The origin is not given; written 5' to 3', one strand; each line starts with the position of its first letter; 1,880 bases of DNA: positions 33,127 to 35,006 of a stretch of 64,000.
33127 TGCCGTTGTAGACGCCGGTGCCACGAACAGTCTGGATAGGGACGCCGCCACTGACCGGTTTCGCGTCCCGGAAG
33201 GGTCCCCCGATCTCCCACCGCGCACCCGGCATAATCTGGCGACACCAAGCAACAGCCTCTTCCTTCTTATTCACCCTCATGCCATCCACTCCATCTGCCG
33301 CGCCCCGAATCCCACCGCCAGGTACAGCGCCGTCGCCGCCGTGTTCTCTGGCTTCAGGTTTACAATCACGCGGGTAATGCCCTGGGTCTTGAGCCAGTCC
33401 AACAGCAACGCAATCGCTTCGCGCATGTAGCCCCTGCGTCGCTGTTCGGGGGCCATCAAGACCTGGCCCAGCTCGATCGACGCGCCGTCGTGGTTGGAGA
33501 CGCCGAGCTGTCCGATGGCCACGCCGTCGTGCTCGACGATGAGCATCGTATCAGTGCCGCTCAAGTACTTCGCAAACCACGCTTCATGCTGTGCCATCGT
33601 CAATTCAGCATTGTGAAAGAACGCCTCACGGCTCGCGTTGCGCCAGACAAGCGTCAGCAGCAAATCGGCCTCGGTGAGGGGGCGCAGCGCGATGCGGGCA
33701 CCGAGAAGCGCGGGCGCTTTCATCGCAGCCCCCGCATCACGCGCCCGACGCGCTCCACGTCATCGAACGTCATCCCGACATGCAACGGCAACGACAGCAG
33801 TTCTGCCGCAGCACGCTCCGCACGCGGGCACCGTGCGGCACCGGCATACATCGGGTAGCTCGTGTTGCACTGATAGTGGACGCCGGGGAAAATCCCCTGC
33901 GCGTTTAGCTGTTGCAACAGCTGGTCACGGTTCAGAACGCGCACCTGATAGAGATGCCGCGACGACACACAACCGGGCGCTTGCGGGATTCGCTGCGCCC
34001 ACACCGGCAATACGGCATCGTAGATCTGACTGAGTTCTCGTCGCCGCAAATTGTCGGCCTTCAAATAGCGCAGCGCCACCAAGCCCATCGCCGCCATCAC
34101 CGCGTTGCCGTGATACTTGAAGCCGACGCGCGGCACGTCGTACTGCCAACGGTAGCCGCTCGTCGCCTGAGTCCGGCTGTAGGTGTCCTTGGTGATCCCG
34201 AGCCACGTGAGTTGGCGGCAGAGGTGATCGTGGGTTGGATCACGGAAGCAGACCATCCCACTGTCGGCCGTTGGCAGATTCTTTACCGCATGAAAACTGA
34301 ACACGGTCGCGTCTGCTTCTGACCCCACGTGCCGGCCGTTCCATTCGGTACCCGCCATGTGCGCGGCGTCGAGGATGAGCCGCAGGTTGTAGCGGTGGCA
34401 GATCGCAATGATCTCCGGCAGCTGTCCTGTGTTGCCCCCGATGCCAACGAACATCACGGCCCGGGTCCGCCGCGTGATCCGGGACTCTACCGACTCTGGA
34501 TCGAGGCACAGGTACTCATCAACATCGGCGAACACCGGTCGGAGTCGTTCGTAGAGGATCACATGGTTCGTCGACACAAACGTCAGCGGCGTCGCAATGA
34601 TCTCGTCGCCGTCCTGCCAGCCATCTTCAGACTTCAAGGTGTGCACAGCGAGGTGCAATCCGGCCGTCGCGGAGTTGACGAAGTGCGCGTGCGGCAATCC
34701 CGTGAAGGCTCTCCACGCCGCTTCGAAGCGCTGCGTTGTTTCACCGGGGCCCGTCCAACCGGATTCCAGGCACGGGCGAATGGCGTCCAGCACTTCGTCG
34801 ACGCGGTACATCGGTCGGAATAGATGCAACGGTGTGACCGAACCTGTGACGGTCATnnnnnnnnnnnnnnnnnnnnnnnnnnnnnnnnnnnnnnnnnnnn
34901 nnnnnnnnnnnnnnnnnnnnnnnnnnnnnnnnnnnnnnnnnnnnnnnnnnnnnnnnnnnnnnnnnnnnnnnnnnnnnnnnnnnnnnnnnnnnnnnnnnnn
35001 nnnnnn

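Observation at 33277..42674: Nod-factor-like decoration chemistry in a phage: aminotransferase + GNAT + carbamoyltransferase + two O-MTases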

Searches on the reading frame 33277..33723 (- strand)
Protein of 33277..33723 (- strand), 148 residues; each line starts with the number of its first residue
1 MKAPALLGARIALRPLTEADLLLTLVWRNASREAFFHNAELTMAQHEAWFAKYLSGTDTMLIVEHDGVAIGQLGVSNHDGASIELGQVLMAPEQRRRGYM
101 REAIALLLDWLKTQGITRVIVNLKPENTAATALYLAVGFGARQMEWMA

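Call 4: search_protein_families(library=pfam, proteins=[window:33277-33723:-], max_evalue=0.01)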
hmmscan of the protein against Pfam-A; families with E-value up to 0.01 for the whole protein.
window:33277-33723:- (148 aa): 8 families
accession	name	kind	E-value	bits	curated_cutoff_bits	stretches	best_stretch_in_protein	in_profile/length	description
PF13302.13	Acetyltransf_3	-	1.8e-18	68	25.4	1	10-139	1-137/138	Acetyltransferase (GNAT) domain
PF00583.31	Acetyltransf_1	-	5.2e-15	56.2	20.7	1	33-139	10-116/116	Acetyltransferase (GNAT) family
PF13523.12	Acetyltransf_8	-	4.9e-07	29.9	27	1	18-141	3-139/145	Acetyltransferase (GNAT) domain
PF13508.13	Acetyltransf_7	-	1.4e-06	29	27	1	58-139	3-82/84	Acetyltransferase (GNAT) domain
PF08445.16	FR47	-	1e-05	25.9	22.1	1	84-146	23-85/86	FR47-like protein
PF13420.13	Acetyltransf_4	-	0.0002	21.8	24.3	1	14-141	2-136/155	Acetyltransferase (GNAT) domain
PF24553.2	Rv0428c_C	-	0.00027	21.1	27.2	1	65-140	140-216/224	Probable histone acetyltransferase Rv0428c C-terminal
PF13527.13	Acetyltransf_9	-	0.0016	18.9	25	1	27-119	13-109/127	Acetyltransferase (GNAT) domain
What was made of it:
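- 33277..33723 (-): GNAT N-acetyltransferase; presumed N-acetylation of the amino sugar. Pfam 1.8e-18 (call 4).
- Checked: 33277-33723: GNAT, Acetyltransf_3 1.8e-18 (call 4).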

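Call 13: search_protein_families(library=ncbifam, proteins=[window:33277-33723:-], max_evalue=0.01)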
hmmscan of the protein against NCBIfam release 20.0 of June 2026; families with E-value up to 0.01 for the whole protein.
window:33277-33723:- (148 aa): 16 families
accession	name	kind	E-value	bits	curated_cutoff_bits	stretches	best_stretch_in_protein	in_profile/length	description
NF049894.1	CG3035_N_ac_Glu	equivalog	3.7e-08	32.9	280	1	64-141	212-291/300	N-acetylglutamate synthase, CG3035 family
TIGR01575.1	rimI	equivalog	8.9e-07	29.1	86.4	1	44-142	17-115/132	ribosomal protein S18-alanine N-acetyltransferase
NF002959.0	PRK03624.1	equivalog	3.3e-06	26.9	124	1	52-143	43-133/147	GNAT family acetyltransferase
TIGR03448.1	mycothiol_MshD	equivalog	5.8e-06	25.8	163.1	1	37-143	183-289/294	mycothiol synthase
TIGR03585.1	PseH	equivalog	0.00011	22.4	93.1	1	12-142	2-136/156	UDP-4-amino-4,6-dideoxy-N-acetyl-beta-L-altrosamine N-acetyltransferase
NF007025.1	PRK09491.1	equivalog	0.00017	21.6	173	1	86-140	66-120/145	ribosomal protein S18-alanine N-acetyltransferase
NF000115.2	AAC_6p_Iad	exception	0.00024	21.3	275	1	85-140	77-132/144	aminoglycoside N-acetyltransferase AAC(6')-Iad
NF000140.3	AAC_6p_Salmo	exception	0.00027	21.3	270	1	63-140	48-133/145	cryptic aminoglycoside N-acetyltransferase AAC(6')-Iy/Iaa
NF043067.1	AAC_6p_group_E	equivalog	0.00038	20.3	140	1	87-140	75-128/140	aminoglycoside 6'-N-acetyltransferase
NF008212.0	PRK10975.1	equivalog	0.00043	20.2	219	1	48-139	126-220/232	dTDP-4-amino-4,6-dideoxy-D-galactose acyltransferase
NF000225.3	AAC_6p_Strep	exception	0.0014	18.5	250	1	48-140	31-125/156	aminoglycoside 6'-N-acetyltransferase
TIGR02382.1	wecD_rffC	equivalog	0.0017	18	195.1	1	49-138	87-179/191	dTDP-4-amino-4,6-dideoxy-D-galactose acyltransferase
NF000021.4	AAC_6p_Serra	exception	0.0019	17.9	310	1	24-140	18-133/146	aminoglycoside 6'-N-acetyltransferase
NF038102.1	AAC_6p_III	exception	0.003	17.7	305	1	66-140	67-142/156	tobramycin N-acetyltransferase AAC(6')-III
NF040503.1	resist_ArsN1a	equivalog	0.0043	16.8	170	1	32-139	23-133/159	arsinothricin resistance N-acetyltransferase ArsN1 family A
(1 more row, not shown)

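Call 89: search_solved_structures(query=window:33277-33723:-, max_evalue=0.01)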
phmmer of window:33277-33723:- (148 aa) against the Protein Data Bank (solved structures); distinct sequences matched with E-value up to 0.01: 10.
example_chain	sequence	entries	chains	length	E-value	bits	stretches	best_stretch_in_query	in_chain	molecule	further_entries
3eo4_A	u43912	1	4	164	2.6e-06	30.8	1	9-141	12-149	Uncharacterized protein MJ1062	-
7wx5_A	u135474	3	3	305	0.00013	25.2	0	85-141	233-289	N-acetyltransferase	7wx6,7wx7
2cnm_A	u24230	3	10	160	0.00026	24.3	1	85-141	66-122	MODIFICATION OF 30S RIBOSOMAL SUBUNIT PROTEIN S18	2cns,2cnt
4h89_A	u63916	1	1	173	0.0015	21.8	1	31-140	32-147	GCN5-related N-acetyltransferase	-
1s3z_A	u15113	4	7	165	0.0017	21.7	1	63-141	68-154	aminoglycoside 6'-N-acetyltransferase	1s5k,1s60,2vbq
2fsr_A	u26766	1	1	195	0.0023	21.2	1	59-137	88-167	acetyltransferase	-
7kwh_A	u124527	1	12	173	0.0028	20.9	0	33-139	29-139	Spermidine N(1)-acetyltransferase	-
5isv_A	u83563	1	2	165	0.003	20.9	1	86-141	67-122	Ribosomal-protein-alanine acetyltransferase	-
6sjy_A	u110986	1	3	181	0.005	20.1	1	57-136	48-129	L-2,4-diaminobutyric acid acetyltransferase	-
6sk1_A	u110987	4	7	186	0.0052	20.1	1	57-136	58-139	L-2,4-diaminobutyric acid acetyltransferase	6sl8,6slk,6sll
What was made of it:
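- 33277..33723 (-): No specific family assignment (calls 13, 89).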

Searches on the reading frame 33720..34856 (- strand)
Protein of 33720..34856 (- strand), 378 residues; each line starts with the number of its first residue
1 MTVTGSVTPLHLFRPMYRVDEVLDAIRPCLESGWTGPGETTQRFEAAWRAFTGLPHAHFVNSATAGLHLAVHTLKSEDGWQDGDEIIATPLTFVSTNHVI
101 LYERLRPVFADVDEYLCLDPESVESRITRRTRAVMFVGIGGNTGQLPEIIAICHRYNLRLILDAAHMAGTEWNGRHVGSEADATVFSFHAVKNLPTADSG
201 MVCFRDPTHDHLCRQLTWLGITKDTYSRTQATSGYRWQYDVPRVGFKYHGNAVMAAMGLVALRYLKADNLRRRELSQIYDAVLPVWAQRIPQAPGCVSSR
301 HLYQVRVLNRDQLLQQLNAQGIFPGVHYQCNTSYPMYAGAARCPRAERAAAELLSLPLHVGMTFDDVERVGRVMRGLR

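Call 4: search_protein_families(library=pfam, proteins=[window:33720-34856:-], max_evalue=0.01)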
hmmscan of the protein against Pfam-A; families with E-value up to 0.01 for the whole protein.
window:33720-34856:- (378 aa): 4 families
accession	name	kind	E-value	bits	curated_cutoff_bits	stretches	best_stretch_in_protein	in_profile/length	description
PF01041.23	DegT_DnrJ_EryC1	-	3.8e-82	276.8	19.8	1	21-373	6-358/360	DegT/DnrJ/EryC1/StrS aminotransferase family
PF00266.25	Aminotran_5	-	1.4e-07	31.3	21.5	1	59-206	66-215/371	Aminotransferase class-V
PF01212.27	Beta_elim_lyase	-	0.00039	20.3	27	1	39-171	32-176/288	Beta-eliminating lyase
PF01053.26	Cys_Met_Meta_PP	-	0.00083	18.5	27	1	40-174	53-184/381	Cys/Met metabolism PLP-dependent enzyme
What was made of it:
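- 33720..34856 (-): PLP-dependent nucleotide-sugar 4-aminotransferase (DegT family), closest to ArnB. Pfam 3.8e-82 (call 4).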

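Call 13: search_protein_families(library=ncbifam, proteins=[window:33720-34856:-], max_evalue=0.01)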
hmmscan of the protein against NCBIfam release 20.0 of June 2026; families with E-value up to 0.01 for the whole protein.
window:33720-34856:- (378 aa): 12 families
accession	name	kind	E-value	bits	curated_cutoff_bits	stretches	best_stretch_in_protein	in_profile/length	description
TIGR03588.1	PseC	equivalog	5.8e-67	226.2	423.5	1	23-374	14-376/380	UDP-4-amino-4,6-dideoxy-N-acetyl-beta-L-altrosamine transaminase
NF008658.2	PRK11658.1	equivalog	8.3e-64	215.6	631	1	13-374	8-373/379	UDP-4-amino-4-deoxy-L-arabinose aminotransferase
TIGR04181.1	NHT_00031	hypoth_equivalog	1.4e-41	142.6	420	1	23-357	13-357/359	LegC family aminotransferase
NF008687.0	PRK11706.1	equivalog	1.4e-39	136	375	1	21-372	12-368/375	dTDP-4-amino-4,6-dideoxygalactose transaminase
TIGR04427.1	PLP_DesI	equivalog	4.5e-34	118.2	650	1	20-375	32-380/390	dTDP-4-dehydro-6-deoxyglucose aminotransferase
TIGR02379.1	ECA_wecE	subfamily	3.5e-28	98.4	434.85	1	33-373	25-370/376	dTDP-4-amino-4,6-dideoxy-D-glucose transaminase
NF011936.0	PRK15407.1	equivalog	3.6e-24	85.3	423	1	20-220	47-251/440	lipopolysaccharide biosynthesis protein RfbH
NF004621.0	PRK05957.1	equivalog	6.9e-05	21.7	498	1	81-166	111-202/389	pyridoxal phosphate-dependent aminotransferase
TIGR01979.1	sufS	subfamily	0.00022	20.2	475.1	1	59-189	85-220/403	SufS family cysteine desulfurase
NF005732.0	PRK07550.1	equivalog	0.00083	18.5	366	1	81-165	115-207/389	aminotransferase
NF006096.0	PRK08248.1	equivalog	0.0015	17.2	726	1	81-166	101-188/431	homocysteine synthase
TIGR01977.1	am_tr_V_EF2568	hypoth_equivalog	0.0019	17.3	377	1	56-170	64-180/376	cysteine desulfurase family protein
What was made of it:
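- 33720..34856 (-): PseC 5.8e-67 and ArnB 8.3e-64 in NCBIfam (call 13).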

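Call 37: search_dna_similar(query=window:33720-34856:-, collection=phages, mode=protein, max_rows=30)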
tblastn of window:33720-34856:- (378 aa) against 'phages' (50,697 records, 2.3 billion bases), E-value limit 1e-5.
Records with a match: 32; places in all: 36; records where one place covers at least 80% of the query: 13.
Best place of each record, by identity: <60% 32.
By first word of the organism name: Synechococcus 9; Salmonella 5; Flavobacterium 4; Marine 3; uncultured 3; Aphanizomenon 2; Bacteriophage 2; Pseudomonas 1; Planktothrix 1; Escherichia 1; and 1 more.
By host as written in the record: - 9; Flavobacterium sp. LMO8 4; Synechococcus sp. MW02 4; Salmonella enterica subsp. enterica serovar Kentucky 3; Synechococcus sp. 3; Homo sapiens 2; Pseudomonas aeruginosa 1; Aphanizomenon flos-aquae 1; and 5 more.
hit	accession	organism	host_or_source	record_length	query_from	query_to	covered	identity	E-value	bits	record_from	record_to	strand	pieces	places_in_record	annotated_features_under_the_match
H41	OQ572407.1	Pseudomonas phage Y5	Pseudomonas aeruginosa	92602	6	374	98%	34.8%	2e-42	164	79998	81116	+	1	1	record has no annotation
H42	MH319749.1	Marine virus AG-345-F15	single cell amplified by WGA-X; seawater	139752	20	370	93%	31.2%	2e-35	143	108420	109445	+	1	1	record has no annotation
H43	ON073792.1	Aphanizomenon phage Yong-DA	Aphanizomenon flos-aquae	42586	15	375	96%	28.1%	1e-25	114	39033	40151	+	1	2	DegT/DnrJ/EryC1/StrS aminotransferase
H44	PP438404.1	Aphanizomenon phage Afl-JY11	Aphanizomenon flos-aquae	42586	15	375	96%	28.1%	1e-25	114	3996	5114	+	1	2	hypothetical protein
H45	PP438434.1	Planktothrix phage Pag-JY44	Planktothrix agardhii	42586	15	375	96%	28.1%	1e-25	114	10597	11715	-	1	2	hypothetical protein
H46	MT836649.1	Bacteriophage sp.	human fecal samples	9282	20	370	93%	28.5%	9e-27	117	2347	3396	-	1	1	record has no annotation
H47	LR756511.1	uncultured phage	metagenomic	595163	10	331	85%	30.7%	1e-36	147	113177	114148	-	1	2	record has no annotation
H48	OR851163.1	Salmonella phage S.Kent 1-2-1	Salmonella enterica subsp. enterica ...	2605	79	370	77%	33.4%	3e-35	142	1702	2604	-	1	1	record has no annotation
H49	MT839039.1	Bacteriophage sp.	human fecal samples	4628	19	374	94%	26.5%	4e-16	86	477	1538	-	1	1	record has no annotation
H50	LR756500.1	uncultured phage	metagenomic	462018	31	371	90%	26.2%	1e-21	102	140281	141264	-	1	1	record has no annotation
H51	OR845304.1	Escherichia phage ECO95 1-6-1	Escherichia coli O157:H7 ATCC 43895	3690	23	328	81%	27.4%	2e-17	89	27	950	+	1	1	record has no annotation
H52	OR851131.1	Salmonella phage S.Kent 1-2-1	Salmonella enterica subsp. enterica ...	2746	23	328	81%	27.4%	3e-17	89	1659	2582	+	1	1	record has no annotation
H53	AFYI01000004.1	Salmonella enterica subsp. enterica serovar Infantis str. ...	Homo sapiens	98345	23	328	81%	27.4%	4e-17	89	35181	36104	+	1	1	TDP-4-keto-6-deoxy-D-glucose transaminase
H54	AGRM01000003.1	Salmonella enterica subsp. houtenae str. ATCC BAA-1581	Homo sapiens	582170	23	328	81%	27.3%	4e-17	89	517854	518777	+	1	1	TDP-4-keto-6-deoxy-D-glucose transaminase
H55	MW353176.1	Flavobacterium phage vB_FspM_immuto_3-5A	Flavobacterium sp. LMO8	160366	30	322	78%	28.5%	2e-24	110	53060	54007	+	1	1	dTDP-4-amino-4,6-dideoxygalactose transaminase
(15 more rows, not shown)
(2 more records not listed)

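Call 63: search_solved_structures(query=window:33720-34856:-, max_evalue=1e-30)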
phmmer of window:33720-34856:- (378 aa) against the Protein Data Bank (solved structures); distinct sequences matched with E-value up to 1e-30: 13.
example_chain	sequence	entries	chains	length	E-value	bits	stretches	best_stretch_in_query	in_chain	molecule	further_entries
8sng_A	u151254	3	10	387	1.9e-51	178.3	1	19-373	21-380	UDP-4-amino-4-deoxy-L-arabinose--oxoglutarate aminotransferase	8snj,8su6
1mdo_A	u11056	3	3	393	1.9e-50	175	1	14-371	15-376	ArnB aminotransferase | UDP-4-amino-4-deoxy-L-arabinose--oxoglutarate aminotransferase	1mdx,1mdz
4oca_A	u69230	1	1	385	1.3e-49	172.3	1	14-371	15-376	UDP-4-amino-4-deoxy-L-arabinose--oxoglutarate aminotransferase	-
5uid_A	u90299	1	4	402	1.1e-47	166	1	10-377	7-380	Aminotransferase TlmJ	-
4lc3_A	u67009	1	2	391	6.6e-40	140.3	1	19-371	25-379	Putative UDP-4-amino-4-deoxy-l-arabinose--oxoglutarate aminotransferase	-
7b0d_A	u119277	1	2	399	4e-39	137.7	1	17-372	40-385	Glutamine--scyllo-inositol transaminase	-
2fn6_A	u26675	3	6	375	8.9e-34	120.1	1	25-371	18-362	AMINOTRANSFERASE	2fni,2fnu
3bn1_A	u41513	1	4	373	1.8e-33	119.1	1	23-370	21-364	Perosamine synthetase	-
3dr7_A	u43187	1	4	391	2.2e-33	118.9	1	23-370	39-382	Putative perosamine synthetase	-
4zwv_A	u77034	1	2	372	2.6e-33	118.6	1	21-375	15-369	Putative aminotransferase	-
4xau_A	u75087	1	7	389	2.7e-33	118.5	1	20-375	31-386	Putative aminotransferase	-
3dr4_A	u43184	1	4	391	1.5e-32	116.1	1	23-370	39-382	Putative perosamine synthetase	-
6ewj_A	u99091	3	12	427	6.3e-31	110.8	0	24-370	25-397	Putative capsular polysaccharide biosynthesis protein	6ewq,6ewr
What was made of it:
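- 33720..34856 (-): ArnB structures 1.9e-51 (call 63).
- On Arn-type 4-amino-4-deoxy-L-arabinose pathway: ArnB is the closest solved structure (1.9e-51, call 63), but the NCBIfam ArnB score is 215.6 against a cut-off of 631, and PseC scores 226.2 (call 13).
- Closest known: Arn. Same: These are the closest solved relatives of the DegT (ArnB 1.9e-51, call 63).
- Among solved structures ArnB beats PseC by 17 orders of magnitude in E-value (call 63).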
